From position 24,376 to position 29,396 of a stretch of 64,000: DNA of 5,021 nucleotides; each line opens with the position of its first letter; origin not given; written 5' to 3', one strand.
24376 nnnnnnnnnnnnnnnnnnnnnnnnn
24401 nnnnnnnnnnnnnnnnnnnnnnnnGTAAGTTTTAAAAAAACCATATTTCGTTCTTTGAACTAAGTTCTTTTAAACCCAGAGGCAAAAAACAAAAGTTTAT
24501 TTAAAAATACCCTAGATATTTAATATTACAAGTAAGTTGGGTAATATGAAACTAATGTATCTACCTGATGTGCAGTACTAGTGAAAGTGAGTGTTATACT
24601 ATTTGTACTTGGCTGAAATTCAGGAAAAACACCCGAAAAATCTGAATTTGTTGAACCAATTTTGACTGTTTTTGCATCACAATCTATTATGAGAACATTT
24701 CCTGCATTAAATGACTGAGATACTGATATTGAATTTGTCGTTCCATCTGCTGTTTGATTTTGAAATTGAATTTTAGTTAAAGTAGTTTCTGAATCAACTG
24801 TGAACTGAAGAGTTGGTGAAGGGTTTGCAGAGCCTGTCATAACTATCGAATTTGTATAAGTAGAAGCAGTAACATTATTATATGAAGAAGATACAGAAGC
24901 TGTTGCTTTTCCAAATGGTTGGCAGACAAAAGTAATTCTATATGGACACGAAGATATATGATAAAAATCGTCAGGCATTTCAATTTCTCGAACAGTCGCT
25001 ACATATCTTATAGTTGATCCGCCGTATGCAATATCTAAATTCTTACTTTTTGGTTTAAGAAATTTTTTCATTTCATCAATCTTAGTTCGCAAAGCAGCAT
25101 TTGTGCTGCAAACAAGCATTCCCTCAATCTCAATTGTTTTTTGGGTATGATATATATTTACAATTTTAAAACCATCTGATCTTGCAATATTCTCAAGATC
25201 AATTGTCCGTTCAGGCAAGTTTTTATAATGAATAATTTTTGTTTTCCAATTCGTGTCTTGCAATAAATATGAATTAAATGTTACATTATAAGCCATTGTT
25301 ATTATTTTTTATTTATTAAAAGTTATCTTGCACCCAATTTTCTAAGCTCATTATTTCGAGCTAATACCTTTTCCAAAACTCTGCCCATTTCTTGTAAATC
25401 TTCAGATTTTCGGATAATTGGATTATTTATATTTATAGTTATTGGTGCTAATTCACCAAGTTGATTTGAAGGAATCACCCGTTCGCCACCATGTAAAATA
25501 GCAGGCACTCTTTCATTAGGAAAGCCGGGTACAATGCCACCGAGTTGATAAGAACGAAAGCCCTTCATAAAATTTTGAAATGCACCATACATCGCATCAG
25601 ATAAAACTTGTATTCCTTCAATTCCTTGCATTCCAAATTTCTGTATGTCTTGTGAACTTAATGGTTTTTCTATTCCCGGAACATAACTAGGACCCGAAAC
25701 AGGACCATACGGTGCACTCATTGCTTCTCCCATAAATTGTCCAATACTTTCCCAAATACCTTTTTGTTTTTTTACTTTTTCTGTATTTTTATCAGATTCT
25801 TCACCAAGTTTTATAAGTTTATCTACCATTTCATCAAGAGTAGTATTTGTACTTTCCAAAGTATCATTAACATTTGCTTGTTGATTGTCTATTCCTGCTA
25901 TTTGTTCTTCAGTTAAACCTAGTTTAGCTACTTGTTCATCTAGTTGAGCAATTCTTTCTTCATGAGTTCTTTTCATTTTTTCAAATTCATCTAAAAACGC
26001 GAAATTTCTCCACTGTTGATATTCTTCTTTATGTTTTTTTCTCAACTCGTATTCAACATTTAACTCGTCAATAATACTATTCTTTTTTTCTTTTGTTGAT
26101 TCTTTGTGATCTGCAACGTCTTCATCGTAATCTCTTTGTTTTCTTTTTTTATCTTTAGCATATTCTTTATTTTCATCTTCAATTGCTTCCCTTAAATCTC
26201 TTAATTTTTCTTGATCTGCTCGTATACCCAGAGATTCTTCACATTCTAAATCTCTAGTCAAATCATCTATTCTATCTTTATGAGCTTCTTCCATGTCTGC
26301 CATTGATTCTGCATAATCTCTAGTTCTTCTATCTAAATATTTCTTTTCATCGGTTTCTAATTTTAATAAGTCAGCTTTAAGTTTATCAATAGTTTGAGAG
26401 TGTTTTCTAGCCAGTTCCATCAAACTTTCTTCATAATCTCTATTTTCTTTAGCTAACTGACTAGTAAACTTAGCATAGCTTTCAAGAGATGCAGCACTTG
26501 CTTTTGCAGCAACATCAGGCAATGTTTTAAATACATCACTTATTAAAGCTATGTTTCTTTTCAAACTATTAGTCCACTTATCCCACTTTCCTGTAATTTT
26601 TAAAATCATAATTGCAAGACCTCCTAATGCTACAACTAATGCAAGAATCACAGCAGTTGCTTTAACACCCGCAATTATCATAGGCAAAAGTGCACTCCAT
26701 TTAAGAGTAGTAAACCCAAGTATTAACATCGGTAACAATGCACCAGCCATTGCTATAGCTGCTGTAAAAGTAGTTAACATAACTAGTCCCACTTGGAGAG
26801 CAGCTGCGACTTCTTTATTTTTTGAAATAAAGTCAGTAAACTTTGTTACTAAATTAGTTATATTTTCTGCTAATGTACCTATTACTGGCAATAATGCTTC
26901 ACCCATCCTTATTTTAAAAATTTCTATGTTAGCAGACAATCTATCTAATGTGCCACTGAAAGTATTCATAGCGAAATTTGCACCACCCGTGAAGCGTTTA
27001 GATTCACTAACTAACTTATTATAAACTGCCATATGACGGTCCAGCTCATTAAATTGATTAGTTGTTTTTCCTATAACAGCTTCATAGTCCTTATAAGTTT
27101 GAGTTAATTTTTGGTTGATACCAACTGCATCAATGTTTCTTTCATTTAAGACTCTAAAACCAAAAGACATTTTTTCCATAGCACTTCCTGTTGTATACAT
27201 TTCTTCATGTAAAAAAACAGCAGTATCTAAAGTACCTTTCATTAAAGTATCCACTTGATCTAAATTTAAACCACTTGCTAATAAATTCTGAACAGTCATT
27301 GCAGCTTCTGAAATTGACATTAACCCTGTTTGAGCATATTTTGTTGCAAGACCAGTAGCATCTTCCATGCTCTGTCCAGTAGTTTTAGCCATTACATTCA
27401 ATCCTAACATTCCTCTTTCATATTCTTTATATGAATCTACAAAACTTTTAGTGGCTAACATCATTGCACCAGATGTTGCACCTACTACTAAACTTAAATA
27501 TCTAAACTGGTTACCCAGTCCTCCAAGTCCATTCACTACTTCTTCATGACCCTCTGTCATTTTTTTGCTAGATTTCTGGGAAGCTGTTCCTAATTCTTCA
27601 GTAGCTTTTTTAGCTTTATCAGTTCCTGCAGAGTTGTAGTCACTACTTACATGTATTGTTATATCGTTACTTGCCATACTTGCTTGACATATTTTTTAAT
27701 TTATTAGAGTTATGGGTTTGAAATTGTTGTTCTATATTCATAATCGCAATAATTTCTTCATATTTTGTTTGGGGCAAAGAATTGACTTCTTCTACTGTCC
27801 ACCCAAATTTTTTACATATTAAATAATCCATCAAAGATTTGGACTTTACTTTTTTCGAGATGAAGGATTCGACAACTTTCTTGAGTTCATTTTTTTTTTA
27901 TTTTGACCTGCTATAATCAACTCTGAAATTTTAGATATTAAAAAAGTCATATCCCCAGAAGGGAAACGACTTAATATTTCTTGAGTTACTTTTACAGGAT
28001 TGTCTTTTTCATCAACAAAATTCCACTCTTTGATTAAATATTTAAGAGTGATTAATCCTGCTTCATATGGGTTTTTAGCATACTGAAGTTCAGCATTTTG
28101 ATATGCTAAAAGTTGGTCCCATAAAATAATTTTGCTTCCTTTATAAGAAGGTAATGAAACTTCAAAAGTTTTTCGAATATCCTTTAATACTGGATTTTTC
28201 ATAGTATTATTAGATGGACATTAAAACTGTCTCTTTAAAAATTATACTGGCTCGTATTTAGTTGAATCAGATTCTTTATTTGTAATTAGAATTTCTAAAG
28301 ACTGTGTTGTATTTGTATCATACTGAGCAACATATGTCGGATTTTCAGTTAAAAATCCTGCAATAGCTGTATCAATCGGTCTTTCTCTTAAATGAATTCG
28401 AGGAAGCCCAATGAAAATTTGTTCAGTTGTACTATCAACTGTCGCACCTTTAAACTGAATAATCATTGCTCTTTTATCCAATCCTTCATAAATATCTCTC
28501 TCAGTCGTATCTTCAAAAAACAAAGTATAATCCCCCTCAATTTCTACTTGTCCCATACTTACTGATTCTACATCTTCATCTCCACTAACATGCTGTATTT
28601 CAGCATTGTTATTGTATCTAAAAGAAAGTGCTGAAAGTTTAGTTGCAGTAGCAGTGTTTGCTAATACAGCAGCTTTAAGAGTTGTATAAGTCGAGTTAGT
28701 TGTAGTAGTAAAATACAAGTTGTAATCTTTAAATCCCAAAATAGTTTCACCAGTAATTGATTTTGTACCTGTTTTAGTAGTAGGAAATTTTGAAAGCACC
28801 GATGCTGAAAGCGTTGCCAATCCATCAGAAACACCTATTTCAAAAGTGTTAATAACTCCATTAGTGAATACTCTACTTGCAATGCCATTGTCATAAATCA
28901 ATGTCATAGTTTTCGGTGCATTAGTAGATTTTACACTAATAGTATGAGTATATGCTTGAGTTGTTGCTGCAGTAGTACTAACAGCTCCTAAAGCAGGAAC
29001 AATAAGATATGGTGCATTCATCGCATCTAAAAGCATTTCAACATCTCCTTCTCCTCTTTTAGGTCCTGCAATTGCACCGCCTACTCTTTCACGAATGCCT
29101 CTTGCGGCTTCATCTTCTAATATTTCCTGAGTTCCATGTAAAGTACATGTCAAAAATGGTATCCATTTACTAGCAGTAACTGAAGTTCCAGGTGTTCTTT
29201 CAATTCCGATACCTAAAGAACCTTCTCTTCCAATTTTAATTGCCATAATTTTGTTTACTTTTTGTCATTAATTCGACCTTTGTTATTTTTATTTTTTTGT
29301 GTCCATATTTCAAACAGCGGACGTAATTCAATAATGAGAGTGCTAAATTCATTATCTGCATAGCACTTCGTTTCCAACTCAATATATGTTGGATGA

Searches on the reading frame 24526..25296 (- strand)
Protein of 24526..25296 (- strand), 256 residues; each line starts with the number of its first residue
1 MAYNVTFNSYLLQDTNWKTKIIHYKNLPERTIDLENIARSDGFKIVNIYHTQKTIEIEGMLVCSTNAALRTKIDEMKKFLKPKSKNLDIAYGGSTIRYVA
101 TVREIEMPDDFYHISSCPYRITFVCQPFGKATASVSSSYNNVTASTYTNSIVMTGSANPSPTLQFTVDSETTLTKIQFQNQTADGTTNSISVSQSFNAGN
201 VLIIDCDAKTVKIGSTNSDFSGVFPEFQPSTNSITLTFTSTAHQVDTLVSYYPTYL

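Call 48: search_protein_families(library=phrogs, proteins=[window:24526-25296:-], max_evalue=0.001)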
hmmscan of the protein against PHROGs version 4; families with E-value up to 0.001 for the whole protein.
window:24526-25296:- (256 aa): 3 families
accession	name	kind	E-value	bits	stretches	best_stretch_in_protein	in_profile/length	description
phrog_33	-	tail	1.4e-13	51.8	1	27-253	64-275/651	distal tail protein Dit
phrog_202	-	tail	1.6e-09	38.2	1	4-180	22-199/523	distal tail protein Dit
phrog_5577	-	tail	0.0006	20.3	0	151-256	195-295/295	minor tail protein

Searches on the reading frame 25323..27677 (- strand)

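Call 48: search_protein_families(library=phrogs, proteins=[window:25323-27677:-], max_evalue=0.001)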
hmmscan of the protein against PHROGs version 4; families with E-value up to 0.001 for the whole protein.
window:25323-27677:- (784 aa): 11 families
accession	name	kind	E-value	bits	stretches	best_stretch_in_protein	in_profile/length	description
phrog_5218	-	unknown function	5.3e-14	52.3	1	22-641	301-893/1599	-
phrog_28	-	tail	3.3e-12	46.8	1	237-772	548-761/1228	tail length tape measure protein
phrog_1533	-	tail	1.3e-10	40.4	1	234-555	520-811/1688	tail length tape measure protein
phrog_1272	-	tail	1.1e-08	34.4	1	234-385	526-696/1606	tail length tape measure protein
phrog_58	-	tail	2.6e-07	30.4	1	18-373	275-657/1544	tail length tape measure protein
phrog_4200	-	tail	1.8e-06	27.8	1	233-345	117-232/732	tail length tape measure protein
phrog_1204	-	tail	1.1e-05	24.5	0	187-386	570-766/1483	tail protein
phrog_7078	-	unknown function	1.9e-05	23.8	1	60-289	114-345/1179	-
phrog_991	-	tail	0.0001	21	1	19-392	321-708/1966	tail length tape measure protein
phrog_17727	-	tail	0.00039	20.5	1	212-311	99-204/443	tail length tape measure protein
phrog_1293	-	tail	0.00049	19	1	220-284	443-507/1424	tail length tape measure protein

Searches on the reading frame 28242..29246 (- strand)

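Call 5: search_protein_families(library=pfam, proteins=[window:28242-29246:-], max_evalue=0.01)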
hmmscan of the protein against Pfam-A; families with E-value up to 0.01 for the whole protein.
window:28242-29246:- (334 aa): 1 family
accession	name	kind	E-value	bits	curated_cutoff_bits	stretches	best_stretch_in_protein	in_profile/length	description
PF18906.5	Phage_tube_2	-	9.7e-20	71.7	27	1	6-292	1-247/266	Phage tail tube protein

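Call 6: search_protein_families(library=phrogs, proteins=[window:28242-29246:-], max_evalue=0.01)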
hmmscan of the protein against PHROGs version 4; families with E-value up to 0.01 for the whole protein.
window:28242-29246:- (334 aa): 1 family
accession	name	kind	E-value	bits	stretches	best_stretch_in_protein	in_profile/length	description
phrog_290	-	tail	2.1e-25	90.9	1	6-313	16-322/411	minor tail protein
